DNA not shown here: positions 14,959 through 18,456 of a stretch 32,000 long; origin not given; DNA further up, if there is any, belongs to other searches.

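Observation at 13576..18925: Tightly packed four-gene cluster with no recognisable functions: candidate novel system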

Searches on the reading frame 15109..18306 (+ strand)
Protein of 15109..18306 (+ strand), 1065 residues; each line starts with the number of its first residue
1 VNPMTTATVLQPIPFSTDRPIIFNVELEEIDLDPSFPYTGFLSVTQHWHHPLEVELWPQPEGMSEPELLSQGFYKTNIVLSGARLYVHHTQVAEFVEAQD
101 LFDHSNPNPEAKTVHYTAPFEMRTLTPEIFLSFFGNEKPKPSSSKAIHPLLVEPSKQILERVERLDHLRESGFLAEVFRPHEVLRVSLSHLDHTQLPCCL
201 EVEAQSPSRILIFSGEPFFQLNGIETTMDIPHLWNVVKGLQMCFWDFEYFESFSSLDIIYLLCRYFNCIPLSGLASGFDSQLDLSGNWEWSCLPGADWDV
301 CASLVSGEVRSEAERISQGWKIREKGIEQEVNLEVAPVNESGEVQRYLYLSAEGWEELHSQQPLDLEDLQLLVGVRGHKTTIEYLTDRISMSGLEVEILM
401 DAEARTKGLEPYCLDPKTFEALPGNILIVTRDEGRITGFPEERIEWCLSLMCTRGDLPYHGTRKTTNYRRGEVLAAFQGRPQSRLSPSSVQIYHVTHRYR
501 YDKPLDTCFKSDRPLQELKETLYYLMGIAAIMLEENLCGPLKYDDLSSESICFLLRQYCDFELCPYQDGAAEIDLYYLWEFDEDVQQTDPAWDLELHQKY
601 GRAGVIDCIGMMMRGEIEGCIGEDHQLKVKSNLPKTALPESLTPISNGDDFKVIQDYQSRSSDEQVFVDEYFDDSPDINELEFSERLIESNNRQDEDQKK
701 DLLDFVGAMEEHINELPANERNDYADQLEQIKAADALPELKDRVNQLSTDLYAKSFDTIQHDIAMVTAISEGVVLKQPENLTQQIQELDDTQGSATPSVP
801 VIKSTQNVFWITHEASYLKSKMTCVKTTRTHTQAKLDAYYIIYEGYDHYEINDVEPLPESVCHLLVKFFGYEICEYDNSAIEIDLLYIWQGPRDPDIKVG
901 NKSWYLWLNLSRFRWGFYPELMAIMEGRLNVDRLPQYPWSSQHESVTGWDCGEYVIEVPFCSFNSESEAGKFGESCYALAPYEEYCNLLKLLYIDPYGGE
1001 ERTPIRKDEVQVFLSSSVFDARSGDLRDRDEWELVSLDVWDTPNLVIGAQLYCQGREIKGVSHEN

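Call 4: search_protein_families(library=pfam, proteins=[window:15109-18306:+], max_evalue=0.1)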
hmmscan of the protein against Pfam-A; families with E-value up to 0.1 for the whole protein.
window:15109-18306:+ (1065 aa): 1 family
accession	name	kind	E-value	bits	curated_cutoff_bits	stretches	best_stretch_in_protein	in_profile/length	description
PF19323.4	KCTD4_C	-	0.094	13.4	27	0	400-442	9-49/122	BTB/POZ domain-containing protein KCTD4 C-terminus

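Call 5: search_protein_families(library=padloc, proteins=[window:15109-18306:+], max_evalue=0.1)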
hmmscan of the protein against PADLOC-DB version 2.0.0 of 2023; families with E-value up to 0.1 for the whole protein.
window:15109-18306:+ (1065 aa): 1 family
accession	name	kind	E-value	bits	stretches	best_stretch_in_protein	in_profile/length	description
PDLC01439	typeIV_DinG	-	0.0068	13.1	1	679-832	212-330/575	CAS-IV-A; associated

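Call 6: search_protein_families(library=ncbifam, proteins=[window:15109-18306:+], max_evalue=0.1)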
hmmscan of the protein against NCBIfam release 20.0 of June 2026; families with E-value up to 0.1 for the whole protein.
window:15109-18306:+ (1065 aa): 0 families

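Call 7: search_protein_families(library=phrogs, proteins=[window:15109-18306:+], max_evalue=0.1)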
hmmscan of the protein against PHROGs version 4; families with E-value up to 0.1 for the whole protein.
window:15109-18306:+ (1065 aa): 0 families

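Call 8: find_homologous_proteins(query=window:15109-18306:+)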
Query window:15109-18306:+ (1065 aa): 2 proteins with E <= 0.001 among 8000 candidates.
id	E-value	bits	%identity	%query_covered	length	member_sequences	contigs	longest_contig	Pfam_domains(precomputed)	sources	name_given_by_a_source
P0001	0.0e+0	1652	93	46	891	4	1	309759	-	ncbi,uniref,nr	ncbi:hypothetical protein [Acaryochloris marina]|uniref:hypothetical protein n=1 Tax=Acaryochloris m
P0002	6.6e-257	873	50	51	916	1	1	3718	-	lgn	-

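Call 10: find_encoding_contigs(protein=P0002, flank=10000)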
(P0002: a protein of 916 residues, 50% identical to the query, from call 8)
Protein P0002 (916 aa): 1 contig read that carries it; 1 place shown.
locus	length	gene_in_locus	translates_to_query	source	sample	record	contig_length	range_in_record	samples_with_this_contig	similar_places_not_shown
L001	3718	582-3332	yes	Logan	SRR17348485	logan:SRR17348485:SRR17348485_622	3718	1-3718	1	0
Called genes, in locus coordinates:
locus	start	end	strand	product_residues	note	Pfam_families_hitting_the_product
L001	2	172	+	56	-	?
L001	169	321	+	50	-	-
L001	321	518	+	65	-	-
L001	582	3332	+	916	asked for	-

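Call 11: find_encoding_contigs(protein=P0001, flank=10000)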
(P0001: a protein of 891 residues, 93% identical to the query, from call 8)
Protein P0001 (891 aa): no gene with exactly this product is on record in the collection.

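Call 37: search_protein_representatives(alignment_id=A1)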
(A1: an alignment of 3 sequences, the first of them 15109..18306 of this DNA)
Query: 3 sequences, 1068 profile positions. Proteins with E-value up to 0.001 (for the whole library): 18; up to 1e-10: 13; up to 1e-30: 10. The best 18 are listed.
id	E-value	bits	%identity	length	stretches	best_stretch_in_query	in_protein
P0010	7.8e-296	1000.7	-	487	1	4-483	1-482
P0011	4.2e-214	730.1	-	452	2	10-324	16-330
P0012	2.0e-159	549.0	-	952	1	672-1064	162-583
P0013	1.9e-138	479.5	-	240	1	465-703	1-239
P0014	3.6e-138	478.7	-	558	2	806-1064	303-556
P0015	1.1e-84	301.5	-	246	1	822-1061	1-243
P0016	5.3e-42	160.2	-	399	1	489-581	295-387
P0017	7.9e-40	153.0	-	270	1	809-1040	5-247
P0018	1.9e-33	131.9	-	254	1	807-1003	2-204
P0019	3.0e-31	124.6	-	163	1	795-871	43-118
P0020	7.3e-17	77.0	-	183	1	190-318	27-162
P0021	2.1e-14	68.9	-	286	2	787-846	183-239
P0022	3.9e-12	61.3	-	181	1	807-947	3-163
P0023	9.9e-10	53.4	-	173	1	192-318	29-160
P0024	3.8e-09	51.5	-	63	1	5-46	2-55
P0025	7.5e-08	47.2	-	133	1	839-949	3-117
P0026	4.5e-07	44.6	-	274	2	698-765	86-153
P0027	5.1e-04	34.5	-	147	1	222-321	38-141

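Call 39: search_protein_families(library=pfam, proteins=[P0017, P0018, P0020, P0022, P0023, P0025, P0027, P0016, P0012, P0026], max_evalue=1)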
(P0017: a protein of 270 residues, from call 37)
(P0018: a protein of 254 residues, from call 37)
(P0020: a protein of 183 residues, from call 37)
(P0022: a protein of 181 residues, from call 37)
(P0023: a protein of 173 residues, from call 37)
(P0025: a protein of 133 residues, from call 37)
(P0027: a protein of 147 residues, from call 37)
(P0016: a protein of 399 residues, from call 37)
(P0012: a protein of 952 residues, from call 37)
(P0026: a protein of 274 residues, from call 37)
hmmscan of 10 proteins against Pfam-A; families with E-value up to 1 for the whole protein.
P0017 (270 aa): 0 families

P0018 (254 aa): 0 families

P0020 (183 aa): 1 family
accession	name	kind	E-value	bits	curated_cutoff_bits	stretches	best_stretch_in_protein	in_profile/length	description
PF07400.16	IL11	-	0.034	14.2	25.8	1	42-93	33-84/170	Interleukin 11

P0022 (181 aa): 0 families

P0023 (173 aa): 0 families

P0025 (133 aa): 1 family
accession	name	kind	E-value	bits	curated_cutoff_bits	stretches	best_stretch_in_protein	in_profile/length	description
PF21634.3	MOV-10_beta-barrel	-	0.22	11.5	23.6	1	85-103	21-39/88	Helicase MOV-10, beta-barrel domain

P0027 (147 aa): 1 family
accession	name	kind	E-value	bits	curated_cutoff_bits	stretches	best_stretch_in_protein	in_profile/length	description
PF14876.11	RSF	-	0.11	12.9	30.4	1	1-63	141-202/217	Respiratory growth transcriptional regulator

P0016 (399 aa): 0 families

P0012 (952 aa): 0 families

P0026 (274 aa): 1 family
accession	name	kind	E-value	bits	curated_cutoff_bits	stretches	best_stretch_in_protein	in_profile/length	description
PF05564.17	Auxin_repressed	-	0.12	13.5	25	1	46-125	28-104/117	Dormancy/auxin associated protein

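Call 40: search_solved_structures(query=A1, max_evalue=10)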
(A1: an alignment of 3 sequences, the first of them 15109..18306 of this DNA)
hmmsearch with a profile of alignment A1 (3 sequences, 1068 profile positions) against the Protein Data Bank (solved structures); distinct sequences matched with E-value up to 10: 0.

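Call 44: list_cluster_members(proteins=[P0017, P0020, P0022, P0023, P0025, P0027, P0026, P0018])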
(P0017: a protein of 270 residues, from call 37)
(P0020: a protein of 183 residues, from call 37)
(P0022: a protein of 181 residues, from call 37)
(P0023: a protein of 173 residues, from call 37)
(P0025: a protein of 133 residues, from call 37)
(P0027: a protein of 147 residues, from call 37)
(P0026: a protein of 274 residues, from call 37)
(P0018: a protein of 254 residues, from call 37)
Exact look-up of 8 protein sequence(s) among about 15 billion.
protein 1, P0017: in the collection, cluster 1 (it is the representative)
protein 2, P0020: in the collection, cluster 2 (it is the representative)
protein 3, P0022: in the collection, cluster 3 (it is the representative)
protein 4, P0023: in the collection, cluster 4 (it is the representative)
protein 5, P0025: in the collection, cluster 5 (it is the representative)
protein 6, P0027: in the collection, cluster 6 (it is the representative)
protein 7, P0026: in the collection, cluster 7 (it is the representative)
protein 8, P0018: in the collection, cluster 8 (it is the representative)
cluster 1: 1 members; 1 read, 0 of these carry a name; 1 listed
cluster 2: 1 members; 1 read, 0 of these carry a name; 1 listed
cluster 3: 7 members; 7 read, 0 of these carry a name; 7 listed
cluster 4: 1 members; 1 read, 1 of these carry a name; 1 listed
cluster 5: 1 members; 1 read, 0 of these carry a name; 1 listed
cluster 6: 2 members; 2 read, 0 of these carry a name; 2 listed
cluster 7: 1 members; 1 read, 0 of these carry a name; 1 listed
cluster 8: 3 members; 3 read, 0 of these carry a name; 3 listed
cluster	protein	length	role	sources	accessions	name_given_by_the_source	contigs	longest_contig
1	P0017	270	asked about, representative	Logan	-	-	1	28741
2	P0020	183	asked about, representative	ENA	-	-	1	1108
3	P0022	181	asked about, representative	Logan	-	-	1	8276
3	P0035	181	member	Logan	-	-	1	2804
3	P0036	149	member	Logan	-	-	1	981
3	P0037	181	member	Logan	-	-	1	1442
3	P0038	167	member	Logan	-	-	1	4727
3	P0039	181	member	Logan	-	-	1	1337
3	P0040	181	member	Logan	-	-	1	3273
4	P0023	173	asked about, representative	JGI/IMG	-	hypothetical protein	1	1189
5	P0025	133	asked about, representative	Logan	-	-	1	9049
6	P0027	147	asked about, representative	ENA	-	-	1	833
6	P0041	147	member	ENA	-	-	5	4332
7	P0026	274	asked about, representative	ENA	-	-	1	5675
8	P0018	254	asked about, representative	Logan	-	-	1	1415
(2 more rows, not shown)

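Call 45: find_encoding_contigs(protein=P0017, flank=10000, max_places=2)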
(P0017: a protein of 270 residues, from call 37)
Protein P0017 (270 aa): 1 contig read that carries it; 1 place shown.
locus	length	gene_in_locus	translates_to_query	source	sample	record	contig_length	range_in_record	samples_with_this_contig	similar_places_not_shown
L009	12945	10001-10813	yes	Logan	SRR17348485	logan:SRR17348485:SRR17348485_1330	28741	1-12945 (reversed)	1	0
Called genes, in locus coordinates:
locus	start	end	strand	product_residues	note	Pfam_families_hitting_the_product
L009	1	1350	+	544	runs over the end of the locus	-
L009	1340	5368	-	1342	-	PF08751:TrwC, PF13086:AAA_11 (faint), PF13245:AAA_19, PF13604:AAA_30, PF01443:Viral_helicase1 (faint), PF22232:TraI_hel_assoc_N, PF12965:DUF3854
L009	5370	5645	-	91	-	-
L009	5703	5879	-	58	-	-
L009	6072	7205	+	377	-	-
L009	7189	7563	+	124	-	-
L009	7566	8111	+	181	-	-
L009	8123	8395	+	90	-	-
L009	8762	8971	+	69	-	-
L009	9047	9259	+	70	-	-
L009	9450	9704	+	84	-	-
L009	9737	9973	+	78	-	-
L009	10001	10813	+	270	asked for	-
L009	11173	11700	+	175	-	-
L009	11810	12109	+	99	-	-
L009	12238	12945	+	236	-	?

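Call 46: find_encoding_contigs(protein=P0012, flank=10000, max_places=2)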
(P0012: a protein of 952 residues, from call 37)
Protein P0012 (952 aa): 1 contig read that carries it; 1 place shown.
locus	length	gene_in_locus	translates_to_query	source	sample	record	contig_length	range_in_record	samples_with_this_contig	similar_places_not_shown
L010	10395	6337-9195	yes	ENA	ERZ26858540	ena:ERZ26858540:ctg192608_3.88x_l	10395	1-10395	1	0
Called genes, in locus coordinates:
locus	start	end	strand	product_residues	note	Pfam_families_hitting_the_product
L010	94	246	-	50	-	-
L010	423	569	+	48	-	-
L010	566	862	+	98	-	-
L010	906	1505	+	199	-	-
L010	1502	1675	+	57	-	-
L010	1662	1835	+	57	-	-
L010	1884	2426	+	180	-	-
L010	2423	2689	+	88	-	-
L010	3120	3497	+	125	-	-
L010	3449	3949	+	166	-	PF03400:DDE_Tnp_IS1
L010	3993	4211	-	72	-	PF00805:Pentapeptide (faint)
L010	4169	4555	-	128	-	PF13599:Pentapeptide_4, PF00805:Pentapeptide, PF13576:Pentapeptide_3 (faint), PF00805:Pentapeptide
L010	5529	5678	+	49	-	-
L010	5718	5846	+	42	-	-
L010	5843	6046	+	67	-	-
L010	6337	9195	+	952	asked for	-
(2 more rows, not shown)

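Call 73: search_dna_similar(query=window:15118-18303:+, collection=plasmids, mode=protein, max_evalue=0.001, max_rows=40)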
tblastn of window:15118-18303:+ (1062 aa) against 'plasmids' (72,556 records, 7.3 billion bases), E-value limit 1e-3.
Records with a match: 6; places in all: 6; records where one place covers at least 80% of the query: 1.
Best place of each record, by identity: 80-90% 1; 60-80% 1; <60% 4.
By first word of the organism name: Acaryochloris 6.
By predicted mobility (MOB-suite, as given by PLSDB): conjugative 5; non-mobilizable 1.
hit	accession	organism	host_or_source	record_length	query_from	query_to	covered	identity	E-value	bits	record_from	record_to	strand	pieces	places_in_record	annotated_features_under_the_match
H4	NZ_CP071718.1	Acaryochloris sp. 'Moss Beach'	culture,intertidal zone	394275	1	1054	99%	86.1%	0e+0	1889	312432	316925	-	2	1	hypothetical protein (x2)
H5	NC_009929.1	Acaryochloris marina MBIC11017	-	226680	478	1058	41%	67.8%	8e-162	601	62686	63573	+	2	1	hypothetical protein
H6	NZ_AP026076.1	Acaryochloris marina MBIC10699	cell culture,Ascidian, Diplosoma similis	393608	802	995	18%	32.2%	6e-24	117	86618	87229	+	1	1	hypothetical protein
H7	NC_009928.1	Acaryochloris marina MBIC11017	-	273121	721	845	12%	31.6%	1e-8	67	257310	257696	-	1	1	hypothetical protein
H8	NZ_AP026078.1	Acaryochloris marina MBIC10699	cell culture,Ascidian, Diplosoma similis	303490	721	845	12%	31.6%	1e-8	67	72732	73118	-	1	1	hypothetical protein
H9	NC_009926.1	Acaryochloris marina MBIC11017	-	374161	721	845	12%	31.6%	1e-8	67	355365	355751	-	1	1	hypothetical protein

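Call 104: get_annotated_region(hit=H6, flank=12000)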
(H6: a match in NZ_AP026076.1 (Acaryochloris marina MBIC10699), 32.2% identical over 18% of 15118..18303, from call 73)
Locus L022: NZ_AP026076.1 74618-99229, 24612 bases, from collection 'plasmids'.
description: Acaryochloris marina MBIC10699 plasmid pREC1, complete sequence
organism: Acaryochloris marina MBIC10699 (NCBI taxid 2954813)
taxonomy: Bacteria; Cyanobacteriota; Cyanophyceae; Acaryochloridales; Acaryochloridaceae; Acaryochloris; Acaryochloris marina; Acaryochloris marina MBIC10699
host: -; source: cell culture,Ascidian, Diplosoma similis; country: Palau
typing (MOB-suite, as given by PLSDB): conjugative; relaxase MOBF; mating-pair formation MPF_T
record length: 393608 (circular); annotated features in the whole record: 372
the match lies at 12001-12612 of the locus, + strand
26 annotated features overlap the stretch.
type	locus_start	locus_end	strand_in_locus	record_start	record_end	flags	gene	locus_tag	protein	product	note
CDS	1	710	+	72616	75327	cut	cas3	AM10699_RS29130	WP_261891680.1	CRISPR-associated helicase Cas3'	GO:0043571 - maintenance of CRISPR repeat elements [Evidence IEA]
CDS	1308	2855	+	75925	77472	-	casA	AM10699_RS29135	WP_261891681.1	type I-E CRISPR-associated protein Cse1/CasA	GO:0043571 - maintenance of CRISPR repeat elements [Evidence IEA]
CDS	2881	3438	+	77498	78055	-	casB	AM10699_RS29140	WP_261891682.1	type I-E CRISPR-associated protein Cse2/CasB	GO:0043571 - maintenance of CRISPR repeat elements [Evidence IEA]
CDS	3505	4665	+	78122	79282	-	cas7e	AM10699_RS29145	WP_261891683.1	type I-E CRISPR-associated protein Cas7/Cse4/CasC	GO:0043571 - maintenance of CRISPR repeat elements [Evidence IEA]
CDS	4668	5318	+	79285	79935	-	cas5e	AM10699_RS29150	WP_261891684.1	type I-E CRISPR-associated protein Cas5/CasD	GO:0043571 - maintenance of CRISPR repeat elements [Evidence IEA]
CDS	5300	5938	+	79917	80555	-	cas6e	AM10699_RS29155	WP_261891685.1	type I-E CRISPR-associated protein Cas6/Cse3/CasE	GO:0043571 - maintenance of CRISPR repeat elements [Evidence IEA]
CDS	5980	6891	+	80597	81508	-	cas1e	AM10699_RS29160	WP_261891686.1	type I-E CRISPR-associated endonuclease Cas1e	GO:0051607 - defense response to virus [Evidence IEA]; GO:0043571 - maintenance of CRISPR repeat elements [Evidence IEA]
CDS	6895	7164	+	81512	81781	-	cas2e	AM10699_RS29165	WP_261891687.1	type I-E CRISPR-associated endoribonuclease Cas2e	GO:0043571 - maintenance of CRISPR repeat elements [Evidence IEA]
CDS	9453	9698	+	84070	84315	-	-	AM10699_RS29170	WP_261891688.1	hypothetical protein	-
CDS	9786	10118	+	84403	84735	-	-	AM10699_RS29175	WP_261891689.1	hypothetical protein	-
CDS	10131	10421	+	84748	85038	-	-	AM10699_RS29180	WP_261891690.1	hypothetical protein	-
CDS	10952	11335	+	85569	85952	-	-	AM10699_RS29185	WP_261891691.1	hypothetical protein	-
CDS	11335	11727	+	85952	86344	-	-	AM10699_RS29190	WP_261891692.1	hypothetical protein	-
CDS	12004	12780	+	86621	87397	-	-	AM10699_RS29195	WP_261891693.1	hypothetical protein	-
CDS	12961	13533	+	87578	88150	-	-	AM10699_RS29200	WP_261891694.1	tyrosine-type recombinase/integrase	GO:0015074 - DNA integration [Evidence IEA]; GO:0006310 - DNA recombination [Evidence IEA]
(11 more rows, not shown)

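Call 107: search_protein_families(library=padloc, proteins=[L009:11173-11700:+], max_evalue=0.01)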
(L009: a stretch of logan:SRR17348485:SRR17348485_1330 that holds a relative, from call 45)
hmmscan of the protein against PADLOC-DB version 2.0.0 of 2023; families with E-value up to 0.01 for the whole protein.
L009:11173-11700:+ (175 aa): 0 families

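Call 108: search_protein_families(library=pfam, proteins=[L009:11173-11700:+], max_evalue=0.01)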
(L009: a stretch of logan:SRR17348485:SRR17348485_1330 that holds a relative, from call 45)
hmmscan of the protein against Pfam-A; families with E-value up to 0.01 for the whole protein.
L009:11173-11700:+ (175 aa): 0 families
